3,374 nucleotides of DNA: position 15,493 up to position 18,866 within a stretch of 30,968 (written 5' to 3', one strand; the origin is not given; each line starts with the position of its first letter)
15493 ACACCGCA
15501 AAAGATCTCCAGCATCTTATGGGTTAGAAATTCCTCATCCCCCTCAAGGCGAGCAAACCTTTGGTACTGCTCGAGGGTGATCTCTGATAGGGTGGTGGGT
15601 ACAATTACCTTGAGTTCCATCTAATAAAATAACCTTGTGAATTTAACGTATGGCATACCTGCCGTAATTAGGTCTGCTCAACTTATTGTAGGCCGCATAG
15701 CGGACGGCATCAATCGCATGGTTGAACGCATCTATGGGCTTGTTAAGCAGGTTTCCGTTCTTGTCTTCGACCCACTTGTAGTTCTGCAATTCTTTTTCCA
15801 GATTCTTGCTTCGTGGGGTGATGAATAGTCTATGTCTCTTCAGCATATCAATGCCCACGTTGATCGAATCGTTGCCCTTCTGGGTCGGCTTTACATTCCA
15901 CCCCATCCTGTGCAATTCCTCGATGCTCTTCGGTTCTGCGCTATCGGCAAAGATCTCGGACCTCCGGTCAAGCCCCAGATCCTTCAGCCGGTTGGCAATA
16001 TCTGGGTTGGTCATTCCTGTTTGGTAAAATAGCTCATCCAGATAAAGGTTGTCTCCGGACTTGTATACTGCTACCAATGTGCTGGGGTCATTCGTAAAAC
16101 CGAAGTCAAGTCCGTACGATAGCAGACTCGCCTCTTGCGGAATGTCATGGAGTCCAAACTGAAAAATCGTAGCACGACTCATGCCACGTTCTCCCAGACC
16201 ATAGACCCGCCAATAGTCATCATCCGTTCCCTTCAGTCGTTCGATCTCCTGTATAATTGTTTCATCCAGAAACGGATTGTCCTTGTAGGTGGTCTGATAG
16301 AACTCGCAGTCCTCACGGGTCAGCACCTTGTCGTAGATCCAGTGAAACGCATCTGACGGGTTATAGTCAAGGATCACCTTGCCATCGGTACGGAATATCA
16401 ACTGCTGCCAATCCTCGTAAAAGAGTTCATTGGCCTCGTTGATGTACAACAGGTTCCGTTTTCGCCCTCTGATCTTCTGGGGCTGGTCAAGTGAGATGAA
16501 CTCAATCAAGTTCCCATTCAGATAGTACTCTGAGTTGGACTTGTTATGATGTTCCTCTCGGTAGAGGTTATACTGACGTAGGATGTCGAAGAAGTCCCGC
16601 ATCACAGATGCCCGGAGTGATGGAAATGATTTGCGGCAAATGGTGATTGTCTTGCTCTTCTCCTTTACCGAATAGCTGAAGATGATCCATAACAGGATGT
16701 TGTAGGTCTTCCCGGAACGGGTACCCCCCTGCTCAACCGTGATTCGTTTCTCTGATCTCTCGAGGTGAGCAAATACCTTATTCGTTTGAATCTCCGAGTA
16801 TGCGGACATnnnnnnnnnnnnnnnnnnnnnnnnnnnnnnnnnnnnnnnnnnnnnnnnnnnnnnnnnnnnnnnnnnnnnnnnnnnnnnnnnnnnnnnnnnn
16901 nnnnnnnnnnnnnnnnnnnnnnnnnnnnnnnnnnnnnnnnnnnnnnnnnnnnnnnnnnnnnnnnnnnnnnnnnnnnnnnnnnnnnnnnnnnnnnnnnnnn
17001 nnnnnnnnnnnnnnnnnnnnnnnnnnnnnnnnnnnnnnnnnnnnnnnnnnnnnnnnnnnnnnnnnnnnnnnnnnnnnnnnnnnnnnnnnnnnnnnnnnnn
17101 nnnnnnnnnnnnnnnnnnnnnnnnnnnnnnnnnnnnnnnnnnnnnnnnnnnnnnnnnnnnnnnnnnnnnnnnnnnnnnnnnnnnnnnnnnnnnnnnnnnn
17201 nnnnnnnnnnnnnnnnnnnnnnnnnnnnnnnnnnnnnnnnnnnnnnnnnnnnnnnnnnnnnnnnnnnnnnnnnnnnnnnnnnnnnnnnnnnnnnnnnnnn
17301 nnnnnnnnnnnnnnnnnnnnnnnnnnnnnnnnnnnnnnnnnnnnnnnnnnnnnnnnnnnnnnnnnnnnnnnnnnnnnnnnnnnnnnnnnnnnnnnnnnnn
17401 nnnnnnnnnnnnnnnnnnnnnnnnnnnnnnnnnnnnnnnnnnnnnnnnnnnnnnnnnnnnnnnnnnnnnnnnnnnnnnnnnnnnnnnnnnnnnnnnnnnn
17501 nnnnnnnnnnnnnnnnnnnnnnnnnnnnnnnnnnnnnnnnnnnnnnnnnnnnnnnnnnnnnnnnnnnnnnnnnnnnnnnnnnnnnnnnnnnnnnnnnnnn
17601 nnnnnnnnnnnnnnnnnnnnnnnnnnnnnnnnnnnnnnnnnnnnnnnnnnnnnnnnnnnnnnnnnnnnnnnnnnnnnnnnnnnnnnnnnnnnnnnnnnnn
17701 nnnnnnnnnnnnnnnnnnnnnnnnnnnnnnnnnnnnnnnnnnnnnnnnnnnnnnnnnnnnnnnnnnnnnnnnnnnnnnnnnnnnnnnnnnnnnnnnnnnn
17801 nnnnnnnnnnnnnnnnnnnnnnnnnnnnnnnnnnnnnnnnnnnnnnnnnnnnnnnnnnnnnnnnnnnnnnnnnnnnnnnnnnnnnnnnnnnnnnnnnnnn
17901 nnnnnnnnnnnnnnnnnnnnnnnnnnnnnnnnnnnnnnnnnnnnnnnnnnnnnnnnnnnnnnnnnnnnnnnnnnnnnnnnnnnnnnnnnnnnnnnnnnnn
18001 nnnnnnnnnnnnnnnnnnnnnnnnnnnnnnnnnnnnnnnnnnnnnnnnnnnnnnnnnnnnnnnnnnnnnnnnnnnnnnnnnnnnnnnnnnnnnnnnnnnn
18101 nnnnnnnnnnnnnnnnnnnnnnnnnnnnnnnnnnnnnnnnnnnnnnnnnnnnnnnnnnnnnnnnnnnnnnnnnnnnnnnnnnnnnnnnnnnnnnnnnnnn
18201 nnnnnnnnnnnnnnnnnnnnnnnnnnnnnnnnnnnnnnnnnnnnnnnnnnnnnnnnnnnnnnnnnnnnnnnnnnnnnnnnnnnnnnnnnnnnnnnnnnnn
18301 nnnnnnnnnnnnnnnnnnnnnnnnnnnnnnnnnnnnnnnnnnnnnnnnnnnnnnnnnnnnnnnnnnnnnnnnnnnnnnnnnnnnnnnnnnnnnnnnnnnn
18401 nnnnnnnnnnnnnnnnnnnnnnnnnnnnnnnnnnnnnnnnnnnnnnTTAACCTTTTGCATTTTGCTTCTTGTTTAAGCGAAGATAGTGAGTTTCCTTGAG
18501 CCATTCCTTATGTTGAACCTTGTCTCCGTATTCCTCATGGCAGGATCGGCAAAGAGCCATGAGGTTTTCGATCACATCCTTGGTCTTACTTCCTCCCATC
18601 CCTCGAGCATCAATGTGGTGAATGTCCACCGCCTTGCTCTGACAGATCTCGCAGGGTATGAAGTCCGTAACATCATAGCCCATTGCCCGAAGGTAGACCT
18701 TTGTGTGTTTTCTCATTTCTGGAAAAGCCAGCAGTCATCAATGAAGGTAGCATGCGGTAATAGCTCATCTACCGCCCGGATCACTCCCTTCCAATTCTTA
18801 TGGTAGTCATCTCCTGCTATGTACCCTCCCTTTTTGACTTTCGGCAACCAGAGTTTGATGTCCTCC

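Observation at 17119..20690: Three glycosyltransferases plus a SAM methyltransferase in one operon with the packaging genes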

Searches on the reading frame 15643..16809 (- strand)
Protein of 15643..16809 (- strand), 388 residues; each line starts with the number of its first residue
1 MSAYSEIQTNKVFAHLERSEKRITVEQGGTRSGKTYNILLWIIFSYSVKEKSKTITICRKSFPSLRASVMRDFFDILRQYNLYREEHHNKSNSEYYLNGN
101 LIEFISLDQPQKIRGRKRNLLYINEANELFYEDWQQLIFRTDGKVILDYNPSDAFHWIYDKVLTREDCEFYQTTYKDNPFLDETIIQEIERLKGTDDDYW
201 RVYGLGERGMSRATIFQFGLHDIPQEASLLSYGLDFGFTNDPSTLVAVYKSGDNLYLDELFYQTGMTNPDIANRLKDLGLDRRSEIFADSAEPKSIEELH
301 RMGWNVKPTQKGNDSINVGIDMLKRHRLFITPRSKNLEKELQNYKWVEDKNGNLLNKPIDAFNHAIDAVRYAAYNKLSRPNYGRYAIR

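Call 3: search_protein_families(library=pfam, proteins=[window:15643-16809:-], max_evalue=0.1)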
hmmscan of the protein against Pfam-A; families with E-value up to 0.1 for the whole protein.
window:15643-16809:- (388 aa): 3 families
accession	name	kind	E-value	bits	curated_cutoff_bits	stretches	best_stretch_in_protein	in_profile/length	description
PF04466.19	Terminase_3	-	6.8e-26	91.5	23.2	1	21-207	2-201/201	Phage terminase large subunit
PF17288.8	Terminase_3C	-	4.7e-21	76.2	26.7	1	235-372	1-152/155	Terminase RNAseH like domain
PF03237.21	Terminase_6N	-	2.2e-14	54.1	22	1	28-218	4-210/215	Terminase large subunit, T4likevirus-type, N-terminal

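Call 4: search_protein_families(library=phrogs, proteins=[window:15643-16809:-], max_evalue=0.01)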
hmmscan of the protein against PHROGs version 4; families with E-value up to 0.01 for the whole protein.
window:15643-16809:- (388 aa): 8 families
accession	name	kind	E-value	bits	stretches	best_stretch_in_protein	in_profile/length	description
phrog_2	-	head and packaging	1.3e-46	160.8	1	17-380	275-596/807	terminase large subunit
phrog_5653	-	head and packaging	6e-36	125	1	228-377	30-181/199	terminase large subunit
phrog_6672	-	head and packaging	5.4e-34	117.8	1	254-379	6-132/145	terminase large subunit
phrog_3717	-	head and packaging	1.1e-31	111.4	1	8-247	10-269/277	terminase large subunit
phrog_22023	-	unknown function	1.2e-09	39.6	1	145-262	25-147/153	-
phrog_10250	-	head and packaging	1.3e-09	39.2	1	223-373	39-212/228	terminase large subunit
phrog_979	-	head and packaging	4.5e-06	26.6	1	16-161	162-313/642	terminase large subunit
phrog_18557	-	head and packaging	5.7e-06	27.4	1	309-375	4-72/88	terminase large subunit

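Call 58: search_dna_similar(query=window:15643-16809:-, collection=phages, mode=protein, max_rows=15, max_evalue=1e-10)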
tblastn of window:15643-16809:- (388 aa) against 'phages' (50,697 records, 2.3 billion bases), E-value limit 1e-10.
Records with a match: 1246; places in all: 1252; records where one place covers at least 80% of the query: 874.
Best place of each record, by identity: <60% 1246.
By first word of the organism name: Staphylococcus 147; Streptococcus 139; Salmonella 130; Bacteroides 97; Enterococcus 86; Flavobacterium 75; Clostridium 59; Klebsiella 45; Acinetobacter 43; Bacillus 41; and 70 more.
By host as written in the record: - 154; Staphylococcus aureus 39; Clostridium sporogenes ATCC-15579 30; Flavobacterium sp. LMO9 27; Klebsiella pneumoniae 26; Enterococcus faecalis 25; Acinetobacter baumannii 20; Flavobacterium sp. LMO6 19; and 469 more.
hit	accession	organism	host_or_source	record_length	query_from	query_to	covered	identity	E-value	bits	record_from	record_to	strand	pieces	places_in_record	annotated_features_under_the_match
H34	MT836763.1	Bacteriophage sp.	human fecal samples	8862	22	383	93%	43.5%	5e-81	276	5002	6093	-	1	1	record has no annotation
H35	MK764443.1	Flavobacterium phage FPSV-S2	Flavobacterium psychrophilum F482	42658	25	387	94%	41.3%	2e-82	280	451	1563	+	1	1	terminase large subunit protein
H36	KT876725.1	Flavobacterium phage FpV9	Flavobacterium psychrophilum 950106-1/1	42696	25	387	94%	41.3%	2e-82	280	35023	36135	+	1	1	terminase large subunit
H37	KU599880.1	Flavobacterium phage Fpv5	Flavobacterium psychrophilum 950106-1/1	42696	25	387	94%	41.3%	2e-82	280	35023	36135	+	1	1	terminase large subunit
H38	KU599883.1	Flavobacterium phage Fpv8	Flavobacterium psychrophilum 950106-1/1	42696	25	387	94%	41.3%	2e-82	280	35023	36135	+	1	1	terminase large subunit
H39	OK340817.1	Flavobacterium phage FpV9-1.2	Flavobacterium psychrophilum 020612-2/1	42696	25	387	94%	41.3%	2e-82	280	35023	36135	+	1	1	record has no annotation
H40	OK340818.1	Flavobacterium phage FpV9-1.3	Flavobacterium psychrophilum 020612-2/1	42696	25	387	94%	41.3%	2e-82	280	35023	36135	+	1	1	record has no annotation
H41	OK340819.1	Flavobacterium phage FpV9-2.1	Flavobacterium psychrophilum 020612-2/1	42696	25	387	94%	41.3%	2e-82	280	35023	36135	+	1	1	record has no annotation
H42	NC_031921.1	Flavobacterium phage Fpv5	Flavobacterium psychrophilum 950106-1/1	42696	25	387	94%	41.3%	2e-82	280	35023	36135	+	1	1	terminase large subunit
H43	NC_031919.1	Flavobacterium phage Fpv8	Flavobacterium psychrophilum 950106-1/1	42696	25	387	94%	41.3%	2e-82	280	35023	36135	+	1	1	terminase large subunit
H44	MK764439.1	Flavobacterium phage FPSV-D22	Flavobacterium psychrophilum FPS-D5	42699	25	387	94%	41.3%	2e-82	280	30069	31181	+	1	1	terminase large subunit protein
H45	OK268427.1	Flavobacterium phage FPSV-S20A3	Flavobacterium psychrophilum FPS-F15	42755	25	387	94%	41.3%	2e-82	280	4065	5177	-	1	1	record has no annotation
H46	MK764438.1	Flavobacterium phage FPSV-D19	Flavobacterium psychrophilum FPS-D10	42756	25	387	94%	41.3%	2e-82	280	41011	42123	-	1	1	terminase large subunit protein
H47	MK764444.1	Flavobacterium phage FPSV-S3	Flavobacterium psychrophilum 305-4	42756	25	387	94%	41.3%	2e-82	280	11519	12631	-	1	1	terminase large subunit protein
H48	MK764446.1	Flavobacterium phage FPSV-S18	Flavobacterium psychrophilum FPS-S7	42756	25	387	94%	41.3%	2e-82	280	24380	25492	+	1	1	terminase large subunit protein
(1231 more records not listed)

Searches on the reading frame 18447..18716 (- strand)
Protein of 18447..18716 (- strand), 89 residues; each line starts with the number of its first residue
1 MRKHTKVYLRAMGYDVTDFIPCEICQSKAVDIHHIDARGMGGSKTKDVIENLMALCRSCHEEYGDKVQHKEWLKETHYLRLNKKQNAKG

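Call 3: search_protein_families(library=pfam, proteins=[window:18447-18716:-], max_evalue=0.1)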
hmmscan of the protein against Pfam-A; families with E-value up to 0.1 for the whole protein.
window:18447-18716:- (89 aa): 8 families
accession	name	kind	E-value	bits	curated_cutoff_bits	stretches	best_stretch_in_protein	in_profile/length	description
PF01844.29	HNH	-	8e-09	36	21.4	1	22-65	1-46/47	HNH endonuclease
PF16784.11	HNHc_6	-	5.1e-05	23.4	26.6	1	14-77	120-185/204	Putative HNHc nuclease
PF14279.12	HNH_5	-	5.8e-05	23.4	27.5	1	22-69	1-49/56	HNH endonuclease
PF06147.18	DUF968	-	0.00018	22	27.8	1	21-68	100-147/171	Protein of unknown function (DUF968)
PF13391.12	HNH_2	-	0.0097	16.2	21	1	22-64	1-59/66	HNH endonuclease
PF06628.17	Catalase-rel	-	0.015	15.9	30.1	1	38-69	32-63/65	Catalase-related immune-responsive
PF00164.32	Ribosom_S12_S23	-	0.027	14.6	22.3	1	1-47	33-81/110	Ribosomal protein S12/S23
PF16786.11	RecA_dep_nuc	-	0.089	13.4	26.9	0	24-73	19-69/103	Recombination enhancement, RecA-dependent nuclease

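Call 4: search_protein_families(library=phrogs, proteins=[window:18447-18716:-], max_evalue=0.01)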
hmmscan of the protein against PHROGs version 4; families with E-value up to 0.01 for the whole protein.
window:18447-18716:- (89 aa): 30 families (the best 25 are shown)
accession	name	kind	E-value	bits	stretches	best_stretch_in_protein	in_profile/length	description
phrog_740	-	DNA, RNA and nucleotide metabolism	5.4e-11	43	1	7-62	33-83/332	HNH endonuclease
phrog_144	-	DNA, RNA and nucleotide metabolism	5.7e-08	33.6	1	22-74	87-143/175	HNH endonuclease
phrog_398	-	unknown function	4.9e-07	30.6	1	22-74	149-202/225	-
phrog_8048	-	DNA, RNA and nucleotide metabolism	1.4e-06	28.7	1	22-62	179-224/273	HNH endonuclease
phrog_2214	-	DNA, RNA and nucleotide metabolism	1.6e-06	28.5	1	21-81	195-253/429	HNH endonuclease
phrog_7785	-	DNA, RNA and nucleotide metabolism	3.2e-06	28.2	1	18-76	69-125/147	HNH endonuclease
phrog_333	-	DNA, RNA and nucleotide metabolism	4.6e-06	27.9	1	23-70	41-85/138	HNH endonuclease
phrog_119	-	DNA, RNA and nucleotide metabolism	5.3e-06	26.5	1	22-76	206-267/443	HNH endonuclease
phrog_96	-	DNA, RNA and nucleotide metabolism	2.3e-05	24.9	1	21-68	260-307/334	HNH endonuclease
phrog_4160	-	unknown function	2.6e-05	25.2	1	18-77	69-132/178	-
phrog_1588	-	unknown function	2.7e-05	25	1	17-65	35-84/132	-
phrog_5956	-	DNA, RNA and nucleotide metabolism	3e-05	24.7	1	20-83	60-129/138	HNH endonuclease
phrog_589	-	DNA, RNA and nucleotide metabolism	4.4e-05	24.3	1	22-73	94-148/179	HNH endonuclease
phrog_1271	-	DNA, RNA and nucleotide metabolism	6.2e-05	23.5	1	21-73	268-325/361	HNH endonuclease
phrog_9545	-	DNA, RNA and nucleotide metabolism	0.00011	23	1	29-72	133-173/206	HNH endonuclease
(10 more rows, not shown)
